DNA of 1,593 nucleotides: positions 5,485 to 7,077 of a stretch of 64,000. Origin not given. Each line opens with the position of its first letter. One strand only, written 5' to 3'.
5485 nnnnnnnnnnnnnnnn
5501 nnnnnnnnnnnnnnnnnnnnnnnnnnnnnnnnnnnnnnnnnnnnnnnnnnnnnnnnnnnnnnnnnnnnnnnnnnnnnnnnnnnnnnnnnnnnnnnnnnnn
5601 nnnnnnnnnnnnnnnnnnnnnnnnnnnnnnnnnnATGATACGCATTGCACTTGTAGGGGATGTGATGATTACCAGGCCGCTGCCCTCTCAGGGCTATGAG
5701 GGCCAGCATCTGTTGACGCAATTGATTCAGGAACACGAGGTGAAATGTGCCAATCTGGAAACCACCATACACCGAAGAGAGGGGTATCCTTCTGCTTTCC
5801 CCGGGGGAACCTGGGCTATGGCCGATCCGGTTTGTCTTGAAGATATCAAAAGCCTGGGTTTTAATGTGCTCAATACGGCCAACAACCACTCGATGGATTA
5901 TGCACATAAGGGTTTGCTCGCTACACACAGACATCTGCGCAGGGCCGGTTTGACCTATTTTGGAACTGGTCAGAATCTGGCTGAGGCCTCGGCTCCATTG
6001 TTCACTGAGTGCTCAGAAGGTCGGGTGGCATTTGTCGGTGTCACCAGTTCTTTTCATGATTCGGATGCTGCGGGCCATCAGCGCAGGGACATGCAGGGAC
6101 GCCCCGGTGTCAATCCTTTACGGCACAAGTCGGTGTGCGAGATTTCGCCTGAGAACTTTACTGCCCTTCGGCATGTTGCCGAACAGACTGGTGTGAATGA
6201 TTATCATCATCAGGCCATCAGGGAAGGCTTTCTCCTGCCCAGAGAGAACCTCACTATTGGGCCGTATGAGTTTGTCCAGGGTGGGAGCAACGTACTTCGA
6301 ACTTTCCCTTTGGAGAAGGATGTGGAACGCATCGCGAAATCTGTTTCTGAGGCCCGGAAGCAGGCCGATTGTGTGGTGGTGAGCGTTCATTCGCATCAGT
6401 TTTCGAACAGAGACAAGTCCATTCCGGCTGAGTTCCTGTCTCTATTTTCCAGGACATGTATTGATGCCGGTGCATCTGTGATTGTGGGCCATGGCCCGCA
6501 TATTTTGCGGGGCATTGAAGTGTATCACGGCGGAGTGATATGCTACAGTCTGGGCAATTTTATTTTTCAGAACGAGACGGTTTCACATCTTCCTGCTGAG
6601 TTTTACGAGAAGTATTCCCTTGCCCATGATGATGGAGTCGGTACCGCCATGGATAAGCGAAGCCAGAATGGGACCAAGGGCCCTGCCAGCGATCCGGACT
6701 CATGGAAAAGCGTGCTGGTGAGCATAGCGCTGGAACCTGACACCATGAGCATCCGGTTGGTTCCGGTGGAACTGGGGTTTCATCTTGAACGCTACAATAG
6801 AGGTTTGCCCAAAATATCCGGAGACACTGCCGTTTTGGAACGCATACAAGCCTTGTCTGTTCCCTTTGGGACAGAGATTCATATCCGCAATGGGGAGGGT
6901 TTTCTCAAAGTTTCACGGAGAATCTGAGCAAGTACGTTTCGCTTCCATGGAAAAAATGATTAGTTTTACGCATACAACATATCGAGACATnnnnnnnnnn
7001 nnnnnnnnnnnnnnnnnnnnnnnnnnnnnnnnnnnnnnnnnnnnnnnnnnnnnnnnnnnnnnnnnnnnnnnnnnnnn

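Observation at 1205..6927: Divergent acyl / aminoacyl tailoring cassette: ATP-grasp, GNAT, PaaK-like ligase, two NeuD/PglD-like acyltransferases and a CapA-like protein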

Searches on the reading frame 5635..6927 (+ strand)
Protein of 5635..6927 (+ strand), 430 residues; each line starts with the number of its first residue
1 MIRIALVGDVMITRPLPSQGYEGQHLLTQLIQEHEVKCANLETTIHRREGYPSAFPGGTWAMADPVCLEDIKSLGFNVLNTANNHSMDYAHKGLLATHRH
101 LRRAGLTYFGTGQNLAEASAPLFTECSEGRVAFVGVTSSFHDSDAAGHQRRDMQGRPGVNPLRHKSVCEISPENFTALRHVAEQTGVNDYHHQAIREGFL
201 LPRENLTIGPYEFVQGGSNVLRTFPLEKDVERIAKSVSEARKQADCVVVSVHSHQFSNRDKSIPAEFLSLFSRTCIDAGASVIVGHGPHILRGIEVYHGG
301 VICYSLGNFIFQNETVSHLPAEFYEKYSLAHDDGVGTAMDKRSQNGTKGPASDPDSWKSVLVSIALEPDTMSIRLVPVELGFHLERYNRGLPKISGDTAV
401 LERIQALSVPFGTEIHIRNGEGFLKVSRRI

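Call 4: search_protein_families(library=pfam, proteins=[window:5635-6927:+], max_evalue=0.01)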
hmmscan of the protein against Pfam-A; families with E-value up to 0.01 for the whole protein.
window:5635-6927:+ (430 aa): 1 family
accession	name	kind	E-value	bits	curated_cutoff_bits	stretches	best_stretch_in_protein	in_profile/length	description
PF09587.15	PGA_cap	-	2e-56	191.7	27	1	4-312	2-254/255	Bacterial capsule synthesis protein PGA_cap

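Call 5: search_protein_families(library=ncbifam, proteins=[window:5635-6927:+], max_evalue=0.001)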
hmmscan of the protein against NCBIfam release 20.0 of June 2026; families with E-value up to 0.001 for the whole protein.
window:5635-6927:+ (430 aa): 1 family
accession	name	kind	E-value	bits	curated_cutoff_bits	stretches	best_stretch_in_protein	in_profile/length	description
NF038314.1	epimerase_MslH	equivalog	1.8e-73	247.4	700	1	2-418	4-428/439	lasso peptide C-terminal Trp epimerase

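Call 20: search_solved_structures(query=window:5635-6927:+, max_evalue=0.01)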
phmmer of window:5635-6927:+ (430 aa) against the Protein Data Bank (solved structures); distinct sequences matched with E-value up to 0.01: 3.
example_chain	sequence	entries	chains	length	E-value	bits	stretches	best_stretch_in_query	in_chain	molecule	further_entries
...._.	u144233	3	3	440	1.5e-64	221.7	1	3-422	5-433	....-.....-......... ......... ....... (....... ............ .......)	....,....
8ith_A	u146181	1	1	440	1.4e-63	218.6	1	3-422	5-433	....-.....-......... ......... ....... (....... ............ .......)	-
8gqb_A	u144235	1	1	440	1.9e-63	218.2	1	3-422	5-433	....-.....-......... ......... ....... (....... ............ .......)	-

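Call 26: search_solved_structures(query=window:5635-6927:+, max_evalue=1e-50, show_alignments=1)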
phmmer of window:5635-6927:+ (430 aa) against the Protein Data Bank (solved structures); distinct sequences matched with E-value up to 1e-50: 3.
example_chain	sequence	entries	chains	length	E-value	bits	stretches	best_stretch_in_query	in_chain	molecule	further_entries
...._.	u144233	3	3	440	1.5e-64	221.7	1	3-422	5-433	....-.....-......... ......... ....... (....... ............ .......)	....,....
8ith_A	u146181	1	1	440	1.4e-63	218.6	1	3-422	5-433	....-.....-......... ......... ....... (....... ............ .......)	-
8gqb_A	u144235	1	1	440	1.9e-63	218.2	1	3-422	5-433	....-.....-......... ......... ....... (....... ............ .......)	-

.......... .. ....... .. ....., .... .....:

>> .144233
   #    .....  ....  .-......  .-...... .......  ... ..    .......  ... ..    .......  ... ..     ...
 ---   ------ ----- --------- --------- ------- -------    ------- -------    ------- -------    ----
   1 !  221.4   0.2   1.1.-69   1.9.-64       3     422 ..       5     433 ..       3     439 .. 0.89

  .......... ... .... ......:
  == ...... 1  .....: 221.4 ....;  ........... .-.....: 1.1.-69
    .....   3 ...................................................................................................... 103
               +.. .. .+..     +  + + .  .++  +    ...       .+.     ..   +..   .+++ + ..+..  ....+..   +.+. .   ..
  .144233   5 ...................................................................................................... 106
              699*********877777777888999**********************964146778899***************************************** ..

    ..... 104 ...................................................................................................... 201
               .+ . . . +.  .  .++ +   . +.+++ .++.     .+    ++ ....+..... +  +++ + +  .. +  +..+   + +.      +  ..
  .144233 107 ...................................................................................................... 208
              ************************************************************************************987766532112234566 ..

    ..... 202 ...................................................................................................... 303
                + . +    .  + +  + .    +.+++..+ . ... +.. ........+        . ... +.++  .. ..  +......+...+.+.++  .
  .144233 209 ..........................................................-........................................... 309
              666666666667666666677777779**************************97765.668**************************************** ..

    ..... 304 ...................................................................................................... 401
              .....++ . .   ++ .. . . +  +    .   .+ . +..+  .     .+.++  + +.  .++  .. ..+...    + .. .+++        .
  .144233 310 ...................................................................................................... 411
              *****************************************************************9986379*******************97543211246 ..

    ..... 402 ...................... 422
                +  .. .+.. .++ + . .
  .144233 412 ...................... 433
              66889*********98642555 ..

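Call 37: find_homologous_proteins(query=window:5635-6927:+, max_evalue=1e-10)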
Query window:5635-6927:+ (430 aa): 4783 proteins with E <= 1e-10 among 8000 candidates; the best 120 are listed.
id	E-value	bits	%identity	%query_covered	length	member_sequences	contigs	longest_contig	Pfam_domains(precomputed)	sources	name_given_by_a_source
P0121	5.9e-293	989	100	100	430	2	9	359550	PF09587.16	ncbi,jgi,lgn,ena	-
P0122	5.1e-193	660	67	97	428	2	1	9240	PF09587.16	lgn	-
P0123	2.7e-192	658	65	100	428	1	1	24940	PF09587.16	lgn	-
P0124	1.1e-191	656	65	100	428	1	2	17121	PF09587.16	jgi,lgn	jgi:poly-gamma-glutamate capsule biosynthesis protein CapA/YwtB (metallophosphatase superfamily)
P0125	2.2e-190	651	64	100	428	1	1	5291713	PF09587.16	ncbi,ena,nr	nr:CapA family protein [uncultured Draconibacterium sp.]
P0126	5.7e-190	650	65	98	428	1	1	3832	PF09587.16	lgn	-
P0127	1.8e-188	645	64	98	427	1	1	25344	PF09587.16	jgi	jgi:poly-gamma-glutamate capsule biosynthesis protein CapA/YwtB (metallophosphatase superfamily)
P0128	3.9e-188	644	64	99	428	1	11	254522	PF09587.16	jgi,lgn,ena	-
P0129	4.1e-187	640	64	98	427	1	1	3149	PF09587.16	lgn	-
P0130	4.9e-186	637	64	99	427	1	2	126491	PF09587.16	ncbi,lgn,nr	ncbi:MAG: CapA family protein [Bacteroidetes bacterium]|nr:CapA family protein [Bacteroidota bacteri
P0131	2.8e-184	631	64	98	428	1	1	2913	PF09587.16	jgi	jgi:poly-gamma-glutamate capsule biosynthesis protein CapA/YwtB (metallophosphatase superfamily)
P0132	1.0e-181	623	63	98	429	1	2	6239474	PF09587.16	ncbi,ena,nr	nr:CapA family protein [uncultured Draconibacterium sp.]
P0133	1.5e-180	619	63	98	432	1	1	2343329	PF09587.16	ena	-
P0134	6.3e-180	617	62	98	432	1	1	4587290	PF09587.16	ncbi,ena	-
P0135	1.5e-179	616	63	99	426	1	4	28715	PF09587.16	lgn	-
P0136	1.6e-179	615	62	99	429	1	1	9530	PF09587.16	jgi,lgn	jgi:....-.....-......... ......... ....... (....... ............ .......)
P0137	2.1e-179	615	61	100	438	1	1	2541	PF09587.16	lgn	-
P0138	2.4e-179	615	61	98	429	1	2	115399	PF09587.16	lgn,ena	-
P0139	2.3e-178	612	64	94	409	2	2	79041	PF09587.16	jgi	-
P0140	1.1e-176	606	60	99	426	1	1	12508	PF09587.16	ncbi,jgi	jgi:poly-gamma-glutamate capsule biosynthesis protein CapA/YwtB (metallophosphatase superfamily)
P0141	1.6e-175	602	60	99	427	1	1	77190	PF09587.16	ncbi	-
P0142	1.1e-169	583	58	100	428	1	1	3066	PF09587.16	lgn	-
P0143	2.0e-165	569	55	99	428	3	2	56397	PF09587.16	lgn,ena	-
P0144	2.0e-165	569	58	97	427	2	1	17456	PF09587.16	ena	-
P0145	3.3e-159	549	55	97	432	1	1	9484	PF09587.16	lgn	-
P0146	9.9e-155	534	53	99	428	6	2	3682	PF09587.16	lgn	-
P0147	1.9e-152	526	53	99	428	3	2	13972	PF09587.16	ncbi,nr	ncbi:MAG: CapA family protein [Dysgonamonadaceae bacterium]|nr:CapA family protein [Dysgonamonadacea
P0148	3.5e-151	522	54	97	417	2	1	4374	PF09587.16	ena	-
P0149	4.1e-149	515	55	97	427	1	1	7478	PF09587.16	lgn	-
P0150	1.7e-147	510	52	100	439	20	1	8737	PF09587.16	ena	-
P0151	2.2e-146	506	52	100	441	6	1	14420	PF09587.16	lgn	-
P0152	2.6e-145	503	55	91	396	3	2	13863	PF09587.16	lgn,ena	-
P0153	4.3e-144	499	51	99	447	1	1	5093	PF09587.16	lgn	-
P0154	4.6e-143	495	51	100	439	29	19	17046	PF09587.16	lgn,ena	-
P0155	1.1e-142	494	51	100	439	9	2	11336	PF09587.16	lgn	-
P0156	2.1e-142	493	50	99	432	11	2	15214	PF09587.16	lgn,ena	-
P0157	2.4e-142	493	51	99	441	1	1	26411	PF09587.16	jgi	-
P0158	2.8e-142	493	51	99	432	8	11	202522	PF09587.16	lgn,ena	-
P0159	4.0e-142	492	50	99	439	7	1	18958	PF09587.16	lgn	-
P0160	1.1e-141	491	50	100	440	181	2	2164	PF09587.16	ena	-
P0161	3.3e-141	489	53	99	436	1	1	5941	PF09587.16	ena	-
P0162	1.0e-139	484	53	97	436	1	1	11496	PF09587.16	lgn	-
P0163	1.3e-139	484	51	99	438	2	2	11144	PF09587.16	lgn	-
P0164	3.2e-138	479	51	97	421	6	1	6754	PF09587.16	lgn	-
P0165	7.8e-138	478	50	99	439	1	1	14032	PF09587.16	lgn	-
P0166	1.1e-137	478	50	99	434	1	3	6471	PF09587.16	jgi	jgi:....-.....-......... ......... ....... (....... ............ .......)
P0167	2.1e-137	477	53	95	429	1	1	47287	PF09587.16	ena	-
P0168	3.8e-137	476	51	99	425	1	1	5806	PF09587.16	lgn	-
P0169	6.5e-137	475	51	98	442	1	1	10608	PF09587.16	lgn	-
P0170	2.2e-136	473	51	98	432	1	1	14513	PF09587.16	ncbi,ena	-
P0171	8.3e-136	471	49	99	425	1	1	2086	PF09587.16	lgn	-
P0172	1.7e-135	470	50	99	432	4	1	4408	PF09587.16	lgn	-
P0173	3.7e-135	469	49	99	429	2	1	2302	PF09587.16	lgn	-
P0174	3.9e-135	469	50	99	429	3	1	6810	PF09587.16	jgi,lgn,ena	-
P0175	1.2e-134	468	48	100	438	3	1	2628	PF09587.16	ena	-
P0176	1.4e-134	467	50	100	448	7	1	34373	PF09587.16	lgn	-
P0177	1.8e-134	467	49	100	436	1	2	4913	PF09587.16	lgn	-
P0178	3.2e-134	466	50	99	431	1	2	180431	PF09587.16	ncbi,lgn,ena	-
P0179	6.6e-134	465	50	99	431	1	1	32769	PF09587.16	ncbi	-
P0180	1.2e-133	464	50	99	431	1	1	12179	PF09587.16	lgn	-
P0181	1.3e-133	464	48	97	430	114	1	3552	PF09587.16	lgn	-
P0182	1.6e-133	464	50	100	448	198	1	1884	PF09587.16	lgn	-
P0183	3.3e-133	463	49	97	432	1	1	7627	PF09587.16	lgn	-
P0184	4.8e-133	462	47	98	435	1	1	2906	PF09587.16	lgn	-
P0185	8.2e-133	462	48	100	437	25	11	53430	PF09587.16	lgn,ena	-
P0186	8.6e-133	462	48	97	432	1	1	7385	PF09587.16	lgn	-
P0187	1.0e-132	461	48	97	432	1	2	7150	PF09587.16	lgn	-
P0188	1.1e-132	461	51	97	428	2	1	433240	PF09587.16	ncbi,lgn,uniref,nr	ncbi:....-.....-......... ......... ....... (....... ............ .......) [Natribacillus halophilus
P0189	1.6e-132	461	49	100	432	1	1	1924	PF09587.16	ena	-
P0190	2.0e-132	460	49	98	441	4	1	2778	PF09587.16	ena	-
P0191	2.1e-132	460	49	99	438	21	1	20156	PF09587.16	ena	-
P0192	1.6e-131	457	48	99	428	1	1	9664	PF09587.16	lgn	-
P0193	4.0e-131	456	49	100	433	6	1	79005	PF09587.16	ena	-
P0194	4.5e-131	456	49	97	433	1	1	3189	PF09587.16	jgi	jgi:poly-gamma-glutamate capsule biosynthesis protein CapA/YwtB (metallophosphatase superfamily)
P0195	5.0e-131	456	50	99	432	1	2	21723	PF09587.16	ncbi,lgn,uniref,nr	ncbi:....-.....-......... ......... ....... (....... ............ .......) [Pullulanibacillus pueri]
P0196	9.5e-131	455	54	85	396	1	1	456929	PF09587.16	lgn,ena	-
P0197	1.4e-130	454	49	99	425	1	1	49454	PF09587.16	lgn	-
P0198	1.8e-130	454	48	97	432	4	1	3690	PF09587.16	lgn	-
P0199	2.1e-130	454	49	99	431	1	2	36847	PF09587.16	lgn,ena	-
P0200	2.7e-130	453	48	99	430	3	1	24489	PF09587.16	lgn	-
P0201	3.5e-130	453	48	98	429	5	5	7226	PF09587.16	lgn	-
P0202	6.9e-130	452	50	99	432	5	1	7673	PF09587.16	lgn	-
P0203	1.0e-129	451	50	98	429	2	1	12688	PF09587.16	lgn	-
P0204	1.3e-129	451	50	97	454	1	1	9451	PF09587.16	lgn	-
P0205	1.3e-129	451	50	98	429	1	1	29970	PF09587.16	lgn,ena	-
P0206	1.4e-129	451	48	98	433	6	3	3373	PF09587.16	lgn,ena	-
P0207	1.9e-129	450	50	95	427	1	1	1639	PF09587.16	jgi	jgi:poly-gamma-glutamate capsule biosynthesis protein CapA/YwtB (metallophosphatase superfamily)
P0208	2.0e-129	450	48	99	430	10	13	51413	PF09587.16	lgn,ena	-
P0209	5.1e-129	449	50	96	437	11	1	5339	PF09587.16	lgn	-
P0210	6.7e-129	449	48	99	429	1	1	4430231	PF09587.16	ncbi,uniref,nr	ncbi:CapA family protein [Oceanobacillus timonensis]|uniref:CapA family protein n=1 Tax=Oceanobacill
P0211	8.4e-129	448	46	99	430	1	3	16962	PF09587.16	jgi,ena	jgi:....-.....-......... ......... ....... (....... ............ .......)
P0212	1.1e-128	448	48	99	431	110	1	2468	PF09587.16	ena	-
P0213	1.4e-128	448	50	98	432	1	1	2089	PF09587.16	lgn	-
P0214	1.5e-128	448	49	97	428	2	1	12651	PF09587.16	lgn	-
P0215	2.3e-128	447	47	99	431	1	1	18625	PF09587.16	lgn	-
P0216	3.3e-128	446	50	99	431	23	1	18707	PF09587.16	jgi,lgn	jgi:poly-gamma-glutamate capsule biosynthesis protein CapA/YwtB (metallophosphatase superfamily)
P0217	3.5e-128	446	48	99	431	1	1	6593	PF09587.16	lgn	-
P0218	4.8e-128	446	49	99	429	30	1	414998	PF09587.16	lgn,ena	-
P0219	6.0e-128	446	49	99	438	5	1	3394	PF09587.16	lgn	-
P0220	1.0e-127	445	47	99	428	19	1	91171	PF09587.16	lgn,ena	-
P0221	1.1e-127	445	49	97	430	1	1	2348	PF09587.16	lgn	-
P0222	2.0e-127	444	48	97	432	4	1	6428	PF09587.16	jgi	jgi:poly-gamma-glutamate capsule biosynthesis protein CapA/YwtB (metallophosphatase superfamily)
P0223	2.8e-127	443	48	98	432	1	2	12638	PF09587.16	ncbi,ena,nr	ncbi:MAG: CapA family protein [Clostridiales bacterium]|nr:CapA family protein [Clostridiales bacter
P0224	2.8e-127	443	47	99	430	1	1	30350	PF09587.16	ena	-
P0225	3.5e-127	443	49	99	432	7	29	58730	PF09587.16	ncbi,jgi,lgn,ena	jgi:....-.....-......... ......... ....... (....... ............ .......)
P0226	3.7e-127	443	49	99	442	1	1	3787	PF09587.16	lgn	-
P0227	4.9e-127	443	48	98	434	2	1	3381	PF09587.16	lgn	-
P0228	6.5e-127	442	50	93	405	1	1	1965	PF09587.16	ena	-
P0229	7.5e-127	442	51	96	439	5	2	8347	PF09587.16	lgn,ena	-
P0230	7.9e-127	442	48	99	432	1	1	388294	PF09587.16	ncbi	-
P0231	8.2e-127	442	48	97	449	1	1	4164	PF09587.16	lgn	-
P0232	8.6e-127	442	49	99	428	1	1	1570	PF09587.16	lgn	-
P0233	9.5e-127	442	48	98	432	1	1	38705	PF09587.16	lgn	-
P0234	9.5e-127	442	48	99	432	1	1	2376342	PF09587.16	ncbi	ncbi:CapA family protein [Salibacterium sp. K-3]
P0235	1.2e-126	441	48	99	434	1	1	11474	PF09587.16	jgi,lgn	jgi:poly-gamma-glutamate capsule biosynthesis protein CapA/YwtB (metallophosphatase superfamily)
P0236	1.3e-126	441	48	98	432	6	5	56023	PF09587.16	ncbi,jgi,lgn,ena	-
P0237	1.5e-126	441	50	96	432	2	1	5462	PF09587.16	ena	-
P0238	2.9e-126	440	48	99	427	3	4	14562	PF09587.16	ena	-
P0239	3.8e-126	440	49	98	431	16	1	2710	PF09587.16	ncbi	-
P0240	4.1e-126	440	48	99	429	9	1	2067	PF09587.16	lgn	-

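Call 39: find_encoding_contigs(protein=P0210, flank=8000, max_places=1)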
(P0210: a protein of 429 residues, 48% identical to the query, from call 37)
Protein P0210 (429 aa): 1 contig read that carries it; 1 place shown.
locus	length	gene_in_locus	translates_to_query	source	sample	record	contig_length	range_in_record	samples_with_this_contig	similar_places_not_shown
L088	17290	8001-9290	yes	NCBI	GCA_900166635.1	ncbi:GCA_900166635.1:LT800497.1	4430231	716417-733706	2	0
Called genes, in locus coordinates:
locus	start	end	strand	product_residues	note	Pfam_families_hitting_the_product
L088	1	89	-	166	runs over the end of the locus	PF04290:DctQ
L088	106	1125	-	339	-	PF03480:DctP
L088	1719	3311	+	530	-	PF07905:PucR, PF17853:GGDEF_2, PF13556:HTH_30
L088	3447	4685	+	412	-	PF04389:Peptidase_M28 (weak), PF01546:Peptidase_M20, PF07687:M20_dimer (weak)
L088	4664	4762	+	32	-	-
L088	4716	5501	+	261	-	PF10418:DHODB_Fe-S_bind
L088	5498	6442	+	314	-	PF01180:DHO_dh, PF01207:Dus (weak), PF03060:NMO (weak)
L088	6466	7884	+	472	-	PF01979:Amidohydro_1, PF12890:DHOase (weak), PF07969:Amidohydro_3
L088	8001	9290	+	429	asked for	PF09587:PGA_cap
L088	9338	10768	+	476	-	PF00206:Lyase_1, PF10415:FumaraseC_C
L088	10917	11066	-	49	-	-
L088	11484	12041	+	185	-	PF04309:G3P_antiterm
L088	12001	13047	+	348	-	PF01791:DeoC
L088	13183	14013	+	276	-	PF01261:AP_endonuc_2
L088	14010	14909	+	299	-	PF01261:AP_endonuc_2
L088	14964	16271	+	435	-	PF07690:MFS_1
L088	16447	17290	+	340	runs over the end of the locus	PF02733:Dak1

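Call 70: find_encoding_contigs(protein=P0158, flank=7000, max_places=1)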
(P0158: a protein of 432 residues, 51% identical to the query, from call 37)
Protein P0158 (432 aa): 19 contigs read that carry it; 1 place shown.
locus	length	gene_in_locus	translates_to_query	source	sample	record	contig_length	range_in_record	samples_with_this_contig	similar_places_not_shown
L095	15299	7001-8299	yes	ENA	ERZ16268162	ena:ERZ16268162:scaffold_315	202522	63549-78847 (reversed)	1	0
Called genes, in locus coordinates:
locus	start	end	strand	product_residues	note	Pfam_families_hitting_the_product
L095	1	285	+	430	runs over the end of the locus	PF03721:UDPG_MGDP_dh_N, PF00984:UDPG_MGDP_dh, PF03720:UDPG_MGDP_dh_C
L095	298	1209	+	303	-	PF00483:NTP_transferase, PF12804:NTP_transf_3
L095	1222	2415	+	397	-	PF00106:adh_short (faint), PF01073:3Beta_HSD, PF01370:Epimerase, PF02719:Polysacc_synt_2, PF04321:RmlD_sub_bind (weak), PF07993:NAD_binding_4 (weak), PF16363:GDP_Man_Dehyd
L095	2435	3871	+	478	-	PF01943:Polysacc_synt, PF13440:Polysacc_synt_3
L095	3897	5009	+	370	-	PF01041:DegT_DnrJ_EryC1, PF01212:Beta_elim_lyase (faint)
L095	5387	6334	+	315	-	PF27533:CapK_C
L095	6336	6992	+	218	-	PF00132:Hexapep (faint), PF25087:GMPPB_C (weak)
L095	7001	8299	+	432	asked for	PF09587:PGA_cap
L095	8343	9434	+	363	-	-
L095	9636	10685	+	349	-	PF14897:EpsG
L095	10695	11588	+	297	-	PF00535:Glycos_transf_2, PF10111:Glyco_tranf_2_2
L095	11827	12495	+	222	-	PF14305:ATPgrasp_TupA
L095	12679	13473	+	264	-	PF00535:Glycos_transf_2, PF10111:Glyco_tranf_2_2, PF13641:Glyco_tranf_2_3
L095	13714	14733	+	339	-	PF01757:Acyl_transf_3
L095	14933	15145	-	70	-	PF18739:HEPN_Apea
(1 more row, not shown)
